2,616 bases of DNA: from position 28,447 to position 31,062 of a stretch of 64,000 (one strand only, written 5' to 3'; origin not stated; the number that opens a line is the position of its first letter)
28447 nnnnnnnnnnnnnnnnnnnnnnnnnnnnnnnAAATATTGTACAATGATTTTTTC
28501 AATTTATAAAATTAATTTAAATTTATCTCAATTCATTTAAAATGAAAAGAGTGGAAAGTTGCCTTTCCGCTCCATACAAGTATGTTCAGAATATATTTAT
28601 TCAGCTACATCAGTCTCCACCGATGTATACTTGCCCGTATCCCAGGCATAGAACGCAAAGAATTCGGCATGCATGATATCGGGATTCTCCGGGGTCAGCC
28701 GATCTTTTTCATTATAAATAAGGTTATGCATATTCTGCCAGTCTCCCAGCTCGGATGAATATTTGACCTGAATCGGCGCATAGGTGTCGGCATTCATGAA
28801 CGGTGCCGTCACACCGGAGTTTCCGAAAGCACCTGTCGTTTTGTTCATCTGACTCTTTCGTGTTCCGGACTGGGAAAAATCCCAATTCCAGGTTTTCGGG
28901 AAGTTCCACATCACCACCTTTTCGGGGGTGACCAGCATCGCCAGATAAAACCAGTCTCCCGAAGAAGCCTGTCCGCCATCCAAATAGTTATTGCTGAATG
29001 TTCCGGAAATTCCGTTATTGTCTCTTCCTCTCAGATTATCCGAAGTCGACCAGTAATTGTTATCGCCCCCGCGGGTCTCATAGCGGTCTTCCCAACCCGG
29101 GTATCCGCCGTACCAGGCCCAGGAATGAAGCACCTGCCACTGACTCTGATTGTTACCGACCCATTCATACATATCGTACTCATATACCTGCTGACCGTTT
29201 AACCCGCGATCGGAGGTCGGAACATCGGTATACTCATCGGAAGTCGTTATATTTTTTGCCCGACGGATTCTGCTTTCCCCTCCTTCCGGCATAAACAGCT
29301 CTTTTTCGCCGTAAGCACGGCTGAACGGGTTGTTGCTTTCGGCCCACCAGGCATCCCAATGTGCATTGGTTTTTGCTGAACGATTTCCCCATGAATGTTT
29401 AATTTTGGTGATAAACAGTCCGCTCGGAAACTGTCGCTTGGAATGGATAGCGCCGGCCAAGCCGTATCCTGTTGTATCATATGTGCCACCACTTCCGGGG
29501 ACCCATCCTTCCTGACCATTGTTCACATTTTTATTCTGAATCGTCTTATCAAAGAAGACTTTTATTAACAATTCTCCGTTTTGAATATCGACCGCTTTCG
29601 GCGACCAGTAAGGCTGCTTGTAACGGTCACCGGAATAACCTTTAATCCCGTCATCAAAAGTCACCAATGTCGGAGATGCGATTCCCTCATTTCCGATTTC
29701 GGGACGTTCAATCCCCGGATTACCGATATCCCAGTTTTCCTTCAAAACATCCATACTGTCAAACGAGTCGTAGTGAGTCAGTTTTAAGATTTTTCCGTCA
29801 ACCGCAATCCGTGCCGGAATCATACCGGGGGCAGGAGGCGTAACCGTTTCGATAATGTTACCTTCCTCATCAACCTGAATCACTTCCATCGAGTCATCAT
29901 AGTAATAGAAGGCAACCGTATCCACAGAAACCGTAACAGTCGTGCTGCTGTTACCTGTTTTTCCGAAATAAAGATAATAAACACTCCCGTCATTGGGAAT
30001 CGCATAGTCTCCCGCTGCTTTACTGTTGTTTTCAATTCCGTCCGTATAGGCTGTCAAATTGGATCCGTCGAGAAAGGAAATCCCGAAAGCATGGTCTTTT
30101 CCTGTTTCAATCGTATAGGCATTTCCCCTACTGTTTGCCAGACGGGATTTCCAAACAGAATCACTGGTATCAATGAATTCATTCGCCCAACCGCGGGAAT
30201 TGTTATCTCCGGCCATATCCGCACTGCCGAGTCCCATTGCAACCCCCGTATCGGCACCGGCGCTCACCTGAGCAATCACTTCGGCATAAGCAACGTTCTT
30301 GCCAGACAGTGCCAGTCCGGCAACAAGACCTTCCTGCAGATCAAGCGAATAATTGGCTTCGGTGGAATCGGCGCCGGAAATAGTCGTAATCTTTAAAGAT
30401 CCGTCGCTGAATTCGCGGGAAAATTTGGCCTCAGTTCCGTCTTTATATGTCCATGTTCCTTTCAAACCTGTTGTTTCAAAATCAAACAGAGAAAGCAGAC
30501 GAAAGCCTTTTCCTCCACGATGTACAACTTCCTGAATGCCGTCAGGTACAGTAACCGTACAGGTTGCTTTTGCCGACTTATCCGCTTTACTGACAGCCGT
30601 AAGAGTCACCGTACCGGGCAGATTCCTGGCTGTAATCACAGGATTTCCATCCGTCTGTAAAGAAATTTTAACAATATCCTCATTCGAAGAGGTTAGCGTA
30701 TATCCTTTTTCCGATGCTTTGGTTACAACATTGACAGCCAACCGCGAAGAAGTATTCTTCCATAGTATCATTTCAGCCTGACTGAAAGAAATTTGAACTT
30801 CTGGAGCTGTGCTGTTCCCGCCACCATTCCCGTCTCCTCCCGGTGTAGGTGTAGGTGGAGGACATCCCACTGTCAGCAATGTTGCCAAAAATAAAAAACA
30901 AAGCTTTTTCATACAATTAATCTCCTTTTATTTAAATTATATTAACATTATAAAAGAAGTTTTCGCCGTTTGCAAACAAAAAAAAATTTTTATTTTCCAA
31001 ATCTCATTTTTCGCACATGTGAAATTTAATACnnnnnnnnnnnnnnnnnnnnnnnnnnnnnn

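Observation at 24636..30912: Expanded family of GH16-like lipoproteins with a recent tandem duplication and modular N-termini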

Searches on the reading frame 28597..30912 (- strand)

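Call 3: search_protein_families(library=pfam, proteins=[window:28597-30912:-], max_evalue=0.1)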
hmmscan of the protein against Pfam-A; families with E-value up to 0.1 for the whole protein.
window:28597-30912:- (771 aa): 1 family
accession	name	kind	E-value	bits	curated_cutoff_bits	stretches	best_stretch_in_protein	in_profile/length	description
PF22925.3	TS_C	-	0.019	15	27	1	249-336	106-195/202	Trans-sialidase, C-terminal domain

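Call 5: search_protein_families(library=ncbifam, proteins=[window:28597-30912:-], max_evalue=0.1)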
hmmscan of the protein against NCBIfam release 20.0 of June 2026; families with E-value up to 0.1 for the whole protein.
window:28597-30912:- (771 aa): 0 families

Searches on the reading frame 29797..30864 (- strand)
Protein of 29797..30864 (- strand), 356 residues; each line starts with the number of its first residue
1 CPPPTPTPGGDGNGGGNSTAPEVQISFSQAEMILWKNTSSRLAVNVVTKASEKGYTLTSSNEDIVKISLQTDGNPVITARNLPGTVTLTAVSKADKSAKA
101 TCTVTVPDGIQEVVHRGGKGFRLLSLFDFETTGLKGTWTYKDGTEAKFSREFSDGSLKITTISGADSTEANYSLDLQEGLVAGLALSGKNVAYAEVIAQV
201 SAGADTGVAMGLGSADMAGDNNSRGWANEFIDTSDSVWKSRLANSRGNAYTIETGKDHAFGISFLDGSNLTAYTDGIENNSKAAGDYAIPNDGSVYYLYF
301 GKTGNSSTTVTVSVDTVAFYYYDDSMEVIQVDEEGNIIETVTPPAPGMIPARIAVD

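Call 58: predict_structure(alignment_id=A5)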
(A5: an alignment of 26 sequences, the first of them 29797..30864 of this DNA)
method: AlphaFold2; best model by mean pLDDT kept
length: 356 residues; sequences in the alignment: 26
mean_pLDDT: 80.0   pTM: 0.70
mean pLDDT of the five models: 80.0, 78.5, 76.4, 69.5, 68.4
residues with pLDDT >= 90: 136; 70-90: 150; 50-70: 33; < 50: 37
segments of 3 or more residues with pLDDT < 50: 1-20, 341-356
pLDDT, mean of each block of 10 residues (from residue 1): 38 38 84 73 86 91 88 80 91 94 79 71 88 89 79 91 78 93 79 94 90 88 87 90 91 91 87 90 90 86 83 94 67 58 37 31
secondary structure, 60 per line:
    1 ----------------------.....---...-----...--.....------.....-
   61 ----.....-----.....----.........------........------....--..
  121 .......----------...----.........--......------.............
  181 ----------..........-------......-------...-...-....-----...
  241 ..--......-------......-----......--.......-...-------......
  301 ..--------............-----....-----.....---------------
elements in order: E23-27 E31-33 E39-41 E44-48 E55-59 E65-69 E75-79 E84-92 E99-106 E113-116 E119-127 E138-140 E148-153 E156-161 E168-175 H176-179 E191-200 E208-213 E229-232 E238-242 E245-250 E258-263 E269-274 E277-283 E295-302 E311-322 E328-331 E337-341

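Call 60: fold_search(model_id=the predicted structure, library=pdb)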
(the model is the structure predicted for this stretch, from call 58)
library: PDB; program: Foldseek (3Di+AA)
matches with E <= 10: 1945; with E <= 0.001: 241
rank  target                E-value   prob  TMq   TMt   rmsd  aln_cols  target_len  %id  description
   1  7quz_AAA              2.0e-07  1.00  0.23  0.41  13.3       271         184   13  Crystal structure of the SeMet octameric C-terminal Big_2-CBM56 domains from Paenibacillus illinoisensis (Bacillus c (released 2023-02-01)
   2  7quz_BBB              6.6e-07  1.00  0.23  0.39  13.2       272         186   14  Crystal structure of the SeMet octameric C-terminal Big_2-CBM56 domains from Paenibacillus illinoisensis (Bacillus c (released 2023-02-01)
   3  8hls_A                1.1e-06  1.00  0.26  0.18  18.8       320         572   12  Crystal structure of the sialidase Am1547 from A.muciniphila (released 2024-06-05)
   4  6yp6                  1.5e-06  1.00  0.32  0.47   8.4       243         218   13  Structural annotation of the conserved carbohydrate esterase vb_24B_21 from Shiga toxin-encoding bacteriophage phi24B (released 2020-09-16)
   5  7qx5                  2.1e-06  1.00  0.23  0.14  17.4       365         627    9  mosquitocidal Cry11Aa-Y449F determined at pH 7 from naturally-occurring nanocrystals by Serial femtosecond crystallograp (released 2022-07-27)
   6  8q2a_C                2.5e-06  1.00  0.24  0.34  11.6       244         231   16  TtX122B - A domain of unknown function from the Teredinibacter turnerae protein TERTU_2913 (released 2024-03-13)
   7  3hbk                  3.1e-06  1.00  0.33  0.47   6.4       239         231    8  Crystal structure of putative glycosyl hydrolase, was Domain of Unknown Function (DUF1080) (YP_001302580.1) from Parabac (released 2009-05-26)
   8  7elv                  3.5e-06  1.00  0.32  0.49   6.5       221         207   13  Structure of legume lectin domain from Methanocaldococcus jannaschii in apo form (released 2022-04-20)
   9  2a6w_B                3.6e-06  1.00  0.31  0.46   6.3       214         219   11  Crystal structure of Emp46p carbohydrate recognition domain (CRD), metal-free form (released 2006-01-31)
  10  9vbz_A                3.8e-06  1.00  0.34  0.48   6.5       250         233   14  Lectin FRIL from Lablab purpureus complexed to oligomannose (released 2026-03-18)
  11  2a71_D                4.1e-06  1.00  0.32  0.48   6.1       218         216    9  Crystal structure of Emp47p carbohydrate recognition domain (CRD), orthorhombic crystal form (released 2006-01-31)
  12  2a6z                  4.3e-06  1.00  0.34  0.50   6.8       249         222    9  Crystal structure of Emp47p carbohydrate recognition domain (CRD), monoclinic crystal form 1 (released 2006-01-31)
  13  9vbw_D                4.8e-06  1.00  0.34  0.48   6.3       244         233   13  Lectin FRIL from Lablab purpureus complexed to Lewis X tetrasaccharide (released 2026-03-18)
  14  2a6x_B                5.0e-06  1.00  0.31  0.46   6.7       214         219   11  Crystal structure of Emp46p carbohydrate recognition domain (CRD), Y131F mutant (released 2006-01-31)
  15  4bpz_B                5.6e-06  1.00  0.35  0.47   6.2       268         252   15  Crystal structure of lamA_E269S from Zobellia galactanivorans in complex with a trisaccharide of 1,3-1,4-beta-D-glucan (released 2013-12-18)
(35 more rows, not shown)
